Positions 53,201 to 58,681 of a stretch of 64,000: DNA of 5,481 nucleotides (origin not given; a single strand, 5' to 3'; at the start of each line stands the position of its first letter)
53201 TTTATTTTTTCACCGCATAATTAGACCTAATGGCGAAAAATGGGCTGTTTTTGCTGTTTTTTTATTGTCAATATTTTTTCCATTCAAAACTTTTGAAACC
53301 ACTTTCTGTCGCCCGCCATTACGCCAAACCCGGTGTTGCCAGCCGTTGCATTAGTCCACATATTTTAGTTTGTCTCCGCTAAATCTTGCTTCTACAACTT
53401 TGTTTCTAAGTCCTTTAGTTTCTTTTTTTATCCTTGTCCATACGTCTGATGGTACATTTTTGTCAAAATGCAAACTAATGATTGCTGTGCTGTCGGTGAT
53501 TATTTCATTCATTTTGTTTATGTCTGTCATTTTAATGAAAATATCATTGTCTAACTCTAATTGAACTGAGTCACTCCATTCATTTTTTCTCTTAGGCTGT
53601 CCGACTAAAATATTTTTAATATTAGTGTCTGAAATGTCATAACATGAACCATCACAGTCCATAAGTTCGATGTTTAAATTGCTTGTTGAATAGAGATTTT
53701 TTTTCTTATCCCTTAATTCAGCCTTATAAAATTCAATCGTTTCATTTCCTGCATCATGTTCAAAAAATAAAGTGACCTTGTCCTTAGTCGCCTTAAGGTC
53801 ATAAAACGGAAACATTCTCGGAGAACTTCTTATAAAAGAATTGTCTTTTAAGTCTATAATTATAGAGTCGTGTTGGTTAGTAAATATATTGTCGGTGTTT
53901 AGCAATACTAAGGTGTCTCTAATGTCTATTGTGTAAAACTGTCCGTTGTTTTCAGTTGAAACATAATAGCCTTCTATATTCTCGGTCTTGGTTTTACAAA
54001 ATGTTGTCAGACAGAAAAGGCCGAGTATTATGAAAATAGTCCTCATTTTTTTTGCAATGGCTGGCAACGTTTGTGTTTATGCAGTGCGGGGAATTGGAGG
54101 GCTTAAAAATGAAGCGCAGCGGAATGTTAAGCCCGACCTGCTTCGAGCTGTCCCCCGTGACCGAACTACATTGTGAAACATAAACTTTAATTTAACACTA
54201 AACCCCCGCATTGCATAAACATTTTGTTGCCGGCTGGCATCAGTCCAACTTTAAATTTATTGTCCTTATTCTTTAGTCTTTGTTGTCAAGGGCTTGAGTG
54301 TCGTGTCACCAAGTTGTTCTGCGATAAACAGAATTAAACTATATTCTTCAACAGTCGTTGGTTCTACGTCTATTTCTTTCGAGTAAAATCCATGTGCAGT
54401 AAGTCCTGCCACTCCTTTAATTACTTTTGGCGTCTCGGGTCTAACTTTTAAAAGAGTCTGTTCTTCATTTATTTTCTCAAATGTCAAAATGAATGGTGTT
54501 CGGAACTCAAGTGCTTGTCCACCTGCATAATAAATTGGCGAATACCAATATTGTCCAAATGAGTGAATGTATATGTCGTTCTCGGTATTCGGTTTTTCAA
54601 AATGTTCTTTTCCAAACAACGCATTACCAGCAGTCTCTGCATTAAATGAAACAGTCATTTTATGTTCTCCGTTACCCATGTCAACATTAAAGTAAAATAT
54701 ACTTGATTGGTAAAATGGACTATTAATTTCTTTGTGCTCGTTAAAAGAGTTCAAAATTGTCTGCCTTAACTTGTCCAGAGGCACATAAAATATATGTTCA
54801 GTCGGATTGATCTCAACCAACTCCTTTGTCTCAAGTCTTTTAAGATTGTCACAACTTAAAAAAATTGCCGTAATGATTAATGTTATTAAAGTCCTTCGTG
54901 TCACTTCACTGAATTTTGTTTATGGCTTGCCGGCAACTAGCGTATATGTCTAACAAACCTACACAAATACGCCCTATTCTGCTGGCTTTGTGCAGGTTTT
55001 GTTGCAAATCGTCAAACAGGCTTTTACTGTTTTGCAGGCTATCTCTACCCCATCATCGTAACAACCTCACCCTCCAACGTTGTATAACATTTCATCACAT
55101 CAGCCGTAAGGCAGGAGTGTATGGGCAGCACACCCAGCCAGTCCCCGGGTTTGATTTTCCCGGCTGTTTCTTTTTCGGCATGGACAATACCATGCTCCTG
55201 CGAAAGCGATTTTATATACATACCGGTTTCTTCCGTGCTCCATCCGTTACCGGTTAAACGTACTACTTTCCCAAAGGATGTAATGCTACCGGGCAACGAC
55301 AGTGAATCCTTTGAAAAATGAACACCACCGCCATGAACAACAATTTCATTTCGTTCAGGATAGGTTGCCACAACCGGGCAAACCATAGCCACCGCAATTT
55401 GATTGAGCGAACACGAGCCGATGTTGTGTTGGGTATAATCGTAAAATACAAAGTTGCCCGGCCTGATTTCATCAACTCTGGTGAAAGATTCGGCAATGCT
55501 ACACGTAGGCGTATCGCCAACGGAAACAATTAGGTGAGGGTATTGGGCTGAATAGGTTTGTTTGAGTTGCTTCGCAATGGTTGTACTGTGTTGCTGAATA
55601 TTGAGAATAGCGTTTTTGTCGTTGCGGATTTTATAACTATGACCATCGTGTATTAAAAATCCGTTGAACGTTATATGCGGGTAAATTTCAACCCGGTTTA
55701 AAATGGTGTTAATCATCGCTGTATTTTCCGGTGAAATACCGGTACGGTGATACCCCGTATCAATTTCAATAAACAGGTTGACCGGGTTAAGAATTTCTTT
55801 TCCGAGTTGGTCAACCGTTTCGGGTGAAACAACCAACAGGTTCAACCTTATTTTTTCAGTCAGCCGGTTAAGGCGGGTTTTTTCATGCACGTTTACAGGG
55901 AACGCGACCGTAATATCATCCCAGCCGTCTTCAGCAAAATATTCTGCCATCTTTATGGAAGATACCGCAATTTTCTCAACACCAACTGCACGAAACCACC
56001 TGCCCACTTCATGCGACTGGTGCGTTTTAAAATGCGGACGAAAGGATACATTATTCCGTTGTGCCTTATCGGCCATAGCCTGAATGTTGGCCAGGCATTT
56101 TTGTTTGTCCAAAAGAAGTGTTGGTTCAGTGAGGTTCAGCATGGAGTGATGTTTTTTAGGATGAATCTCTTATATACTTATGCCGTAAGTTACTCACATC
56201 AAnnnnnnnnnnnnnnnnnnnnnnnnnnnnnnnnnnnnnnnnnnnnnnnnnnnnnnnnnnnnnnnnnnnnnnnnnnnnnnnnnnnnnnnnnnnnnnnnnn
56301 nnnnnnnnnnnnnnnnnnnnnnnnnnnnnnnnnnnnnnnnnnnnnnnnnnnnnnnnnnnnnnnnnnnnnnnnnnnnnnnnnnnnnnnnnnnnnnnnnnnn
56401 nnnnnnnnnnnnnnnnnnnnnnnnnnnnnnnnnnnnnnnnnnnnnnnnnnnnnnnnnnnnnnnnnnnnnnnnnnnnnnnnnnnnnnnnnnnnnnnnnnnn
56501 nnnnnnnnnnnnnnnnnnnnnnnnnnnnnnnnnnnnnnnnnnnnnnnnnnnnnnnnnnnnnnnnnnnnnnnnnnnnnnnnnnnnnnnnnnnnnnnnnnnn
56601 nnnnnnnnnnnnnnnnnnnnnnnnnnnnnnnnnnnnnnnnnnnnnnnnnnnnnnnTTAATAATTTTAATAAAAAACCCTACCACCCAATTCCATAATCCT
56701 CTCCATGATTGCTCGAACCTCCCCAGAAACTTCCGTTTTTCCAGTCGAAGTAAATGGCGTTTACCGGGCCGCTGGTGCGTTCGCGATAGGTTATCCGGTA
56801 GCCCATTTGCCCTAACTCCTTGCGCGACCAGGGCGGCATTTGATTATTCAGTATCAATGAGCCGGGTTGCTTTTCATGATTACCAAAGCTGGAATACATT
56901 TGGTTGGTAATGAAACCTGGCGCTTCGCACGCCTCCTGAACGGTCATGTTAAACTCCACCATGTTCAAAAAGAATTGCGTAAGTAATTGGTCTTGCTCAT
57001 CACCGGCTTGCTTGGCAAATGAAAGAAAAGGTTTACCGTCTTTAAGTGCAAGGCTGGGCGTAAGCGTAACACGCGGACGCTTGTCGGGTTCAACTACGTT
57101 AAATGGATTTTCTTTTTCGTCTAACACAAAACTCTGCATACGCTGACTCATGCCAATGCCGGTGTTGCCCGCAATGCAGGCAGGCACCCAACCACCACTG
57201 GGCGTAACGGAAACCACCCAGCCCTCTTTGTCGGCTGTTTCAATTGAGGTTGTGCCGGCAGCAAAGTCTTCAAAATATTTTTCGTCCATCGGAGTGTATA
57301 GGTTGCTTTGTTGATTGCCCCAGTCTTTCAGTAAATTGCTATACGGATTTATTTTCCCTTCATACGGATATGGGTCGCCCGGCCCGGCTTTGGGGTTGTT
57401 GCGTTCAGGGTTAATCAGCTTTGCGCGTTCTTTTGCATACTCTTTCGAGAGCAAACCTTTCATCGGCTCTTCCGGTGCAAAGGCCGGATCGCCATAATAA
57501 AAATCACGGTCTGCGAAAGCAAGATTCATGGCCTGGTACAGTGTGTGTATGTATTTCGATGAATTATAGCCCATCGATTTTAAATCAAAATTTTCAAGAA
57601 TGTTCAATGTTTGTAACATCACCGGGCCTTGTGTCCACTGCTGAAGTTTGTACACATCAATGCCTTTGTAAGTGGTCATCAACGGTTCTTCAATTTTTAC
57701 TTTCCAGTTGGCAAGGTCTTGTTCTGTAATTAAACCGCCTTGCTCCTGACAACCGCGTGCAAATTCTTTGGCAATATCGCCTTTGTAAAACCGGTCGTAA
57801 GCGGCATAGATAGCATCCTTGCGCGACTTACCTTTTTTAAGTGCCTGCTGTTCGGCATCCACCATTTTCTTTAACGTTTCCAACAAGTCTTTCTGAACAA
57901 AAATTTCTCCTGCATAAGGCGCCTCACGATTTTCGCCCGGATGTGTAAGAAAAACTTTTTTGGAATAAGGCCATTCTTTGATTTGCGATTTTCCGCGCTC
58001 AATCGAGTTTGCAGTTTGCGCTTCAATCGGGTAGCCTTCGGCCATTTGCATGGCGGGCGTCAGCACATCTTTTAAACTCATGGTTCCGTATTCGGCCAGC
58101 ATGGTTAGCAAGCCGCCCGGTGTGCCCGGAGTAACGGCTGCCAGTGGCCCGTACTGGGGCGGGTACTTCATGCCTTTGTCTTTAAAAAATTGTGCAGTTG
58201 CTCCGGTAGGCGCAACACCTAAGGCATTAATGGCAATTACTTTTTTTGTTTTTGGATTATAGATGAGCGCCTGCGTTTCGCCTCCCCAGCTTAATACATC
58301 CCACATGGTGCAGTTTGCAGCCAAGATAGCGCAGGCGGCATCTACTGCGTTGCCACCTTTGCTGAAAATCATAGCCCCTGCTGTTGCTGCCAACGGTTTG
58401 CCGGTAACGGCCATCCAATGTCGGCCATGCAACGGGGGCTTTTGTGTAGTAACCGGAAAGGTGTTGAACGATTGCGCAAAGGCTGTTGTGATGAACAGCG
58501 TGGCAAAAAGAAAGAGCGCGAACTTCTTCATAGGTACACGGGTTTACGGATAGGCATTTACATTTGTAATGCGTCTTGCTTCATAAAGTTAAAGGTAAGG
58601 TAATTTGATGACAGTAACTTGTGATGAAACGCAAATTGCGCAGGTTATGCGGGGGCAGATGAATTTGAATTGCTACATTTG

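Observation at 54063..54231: The two 170 bp elements have attC-like box geometry and one compensatory base-pair change between copies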

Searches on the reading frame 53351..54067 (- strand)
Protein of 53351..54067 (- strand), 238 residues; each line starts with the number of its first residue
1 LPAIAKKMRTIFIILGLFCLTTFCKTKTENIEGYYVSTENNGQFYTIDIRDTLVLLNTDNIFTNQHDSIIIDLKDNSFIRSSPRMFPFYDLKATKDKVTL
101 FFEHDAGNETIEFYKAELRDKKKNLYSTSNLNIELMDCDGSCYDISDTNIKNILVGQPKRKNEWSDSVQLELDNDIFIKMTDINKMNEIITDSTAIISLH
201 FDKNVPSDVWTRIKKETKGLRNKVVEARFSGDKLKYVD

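Call 16: search_protein_families(library=pfam, proteins=[window:53351-54067:-], max_evalue=0.01)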
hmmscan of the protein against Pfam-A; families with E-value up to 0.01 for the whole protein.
window:53351-54067:- (238 aa): 0 families

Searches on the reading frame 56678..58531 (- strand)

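Call 24: search_protein_families(library=pfam, proteins=[window:56678-58531:-], max_evalue=0.001)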
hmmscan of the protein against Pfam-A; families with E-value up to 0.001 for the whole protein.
window:56678-58531:- (617 aa): 1 family
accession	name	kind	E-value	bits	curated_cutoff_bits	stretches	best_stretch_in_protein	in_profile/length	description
PF01019.26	G_glu_transpept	-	9.1e-107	358.4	27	1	55-607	3-507/512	Gamma-glutamyltranspeptidase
